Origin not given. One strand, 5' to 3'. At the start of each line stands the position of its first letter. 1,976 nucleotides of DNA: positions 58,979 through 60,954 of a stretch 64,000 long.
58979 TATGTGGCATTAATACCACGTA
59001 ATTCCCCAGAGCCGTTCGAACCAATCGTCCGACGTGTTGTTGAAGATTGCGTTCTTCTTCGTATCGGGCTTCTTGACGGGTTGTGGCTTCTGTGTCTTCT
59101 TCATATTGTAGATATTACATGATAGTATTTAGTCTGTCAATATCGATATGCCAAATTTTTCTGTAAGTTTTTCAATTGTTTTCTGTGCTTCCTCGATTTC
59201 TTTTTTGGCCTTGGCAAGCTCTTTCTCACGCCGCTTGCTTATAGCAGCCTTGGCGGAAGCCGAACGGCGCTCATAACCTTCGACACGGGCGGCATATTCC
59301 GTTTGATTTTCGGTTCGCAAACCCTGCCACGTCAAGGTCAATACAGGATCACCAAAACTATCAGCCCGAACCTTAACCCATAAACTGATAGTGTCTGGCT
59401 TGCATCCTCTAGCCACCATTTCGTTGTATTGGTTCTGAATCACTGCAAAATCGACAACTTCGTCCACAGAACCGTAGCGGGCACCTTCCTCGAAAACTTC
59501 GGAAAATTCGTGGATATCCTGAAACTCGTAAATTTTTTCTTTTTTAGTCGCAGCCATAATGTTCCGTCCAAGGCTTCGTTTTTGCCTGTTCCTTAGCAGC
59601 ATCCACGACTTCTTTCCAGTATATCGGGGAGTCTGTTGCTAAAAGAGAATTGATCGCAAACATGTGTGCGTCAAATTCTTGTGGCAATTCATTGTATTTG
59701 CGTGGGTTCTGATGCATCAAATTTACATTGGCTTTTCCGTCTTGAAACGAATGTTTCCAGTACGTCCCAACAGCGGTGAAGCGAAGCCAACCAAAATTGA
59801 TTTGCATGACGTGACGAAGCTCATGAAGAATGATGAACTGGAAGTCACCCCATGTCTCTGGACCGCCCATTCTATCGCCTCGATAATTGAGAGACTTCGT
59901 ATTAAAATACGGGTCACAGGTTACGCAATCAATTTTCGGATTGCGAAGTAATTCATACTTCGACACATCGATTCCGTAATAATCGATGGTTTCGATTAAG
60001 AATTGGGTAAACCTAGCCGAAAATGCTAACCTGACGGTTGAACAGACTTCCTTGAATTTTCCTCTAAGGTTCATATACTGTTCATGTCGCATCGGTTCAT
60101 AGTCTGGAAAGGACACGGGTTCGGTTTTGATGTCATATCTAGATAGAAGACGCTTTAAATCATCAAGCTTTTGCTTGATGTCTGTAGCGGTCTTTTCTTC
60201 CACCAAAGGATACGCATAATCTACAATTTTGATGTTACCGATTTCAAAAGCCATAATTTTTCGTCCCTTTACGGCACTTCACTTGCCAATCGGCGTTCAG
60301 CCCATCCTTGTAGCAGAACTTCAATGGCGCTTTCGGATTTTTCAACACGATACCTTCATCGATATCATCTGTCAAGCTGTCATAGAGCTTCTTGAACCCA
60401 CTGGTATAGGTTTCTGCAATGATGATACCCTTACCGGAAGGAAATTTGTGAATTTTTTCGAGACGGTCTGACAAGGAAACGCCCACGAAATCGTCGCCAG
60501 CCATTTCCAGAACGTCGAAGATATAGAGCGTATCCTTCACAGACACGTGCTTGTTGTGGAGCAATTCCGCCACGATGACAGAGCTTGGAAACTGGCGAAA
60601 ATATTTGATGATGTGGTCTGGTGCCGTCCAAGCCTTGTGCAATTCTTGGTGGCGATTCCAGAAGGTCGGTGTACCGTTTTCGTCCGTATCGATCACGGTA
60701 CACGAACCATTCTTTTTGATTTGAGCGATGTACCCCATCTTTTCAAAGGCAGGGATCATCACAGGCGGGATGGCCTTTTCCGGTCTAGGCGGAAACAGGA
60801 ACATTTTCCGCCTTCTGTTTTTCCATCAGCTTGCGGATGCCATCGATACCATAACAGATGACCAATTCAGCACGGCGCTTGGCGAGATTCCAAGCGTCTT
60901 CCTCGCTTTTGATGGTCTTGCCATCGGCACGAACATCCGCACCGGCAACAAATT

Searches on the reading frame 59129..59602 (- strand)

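Call 69: search_protein_families(library=pfam, proteins=[window:59129-59602:-], max_evalue=0.01)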
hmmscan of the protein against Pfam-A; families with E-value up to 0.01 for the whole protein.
window:59129-59602:- (157 aa): 2 families
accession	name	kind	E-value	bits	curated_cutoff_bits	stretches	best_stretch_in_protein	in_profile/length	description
PF13250.11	DUF4041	-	0.00098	19.4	27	1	117-154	11-48/56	Domain of unknown function (DUF4041)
PF24627.1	PUMA_CC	-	0.0037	17.7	30.1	1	122-147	31-56/74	PUMA coiled-coil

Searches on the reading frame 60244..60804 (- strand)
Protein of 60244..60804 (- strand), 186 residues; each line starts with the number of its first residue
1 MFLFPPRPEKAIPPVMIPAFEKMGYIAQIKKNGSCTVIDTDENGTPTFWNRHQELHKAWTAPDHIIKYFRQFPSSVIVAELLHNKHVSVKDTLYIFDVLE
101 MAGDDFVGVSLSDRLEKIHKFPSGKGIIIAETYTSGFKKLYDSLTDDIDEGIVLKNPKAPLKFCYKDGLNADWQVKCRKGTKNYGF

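Call 69: search_protein_families(library=pfam, proteins=[window:60244-60804:-], max_evalue=0.01)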
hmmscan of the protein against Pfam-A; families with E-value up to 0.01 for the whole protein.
window:60244-60804:- (186 aa): 1 family
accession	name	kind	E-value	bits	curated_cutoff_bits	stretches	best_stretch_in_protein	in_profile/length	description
PF01068.26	DNA_ligase_A_M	-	2.2e-05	24.7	26.2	1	87-160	111-190/204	ATP dependent DNA ligase domain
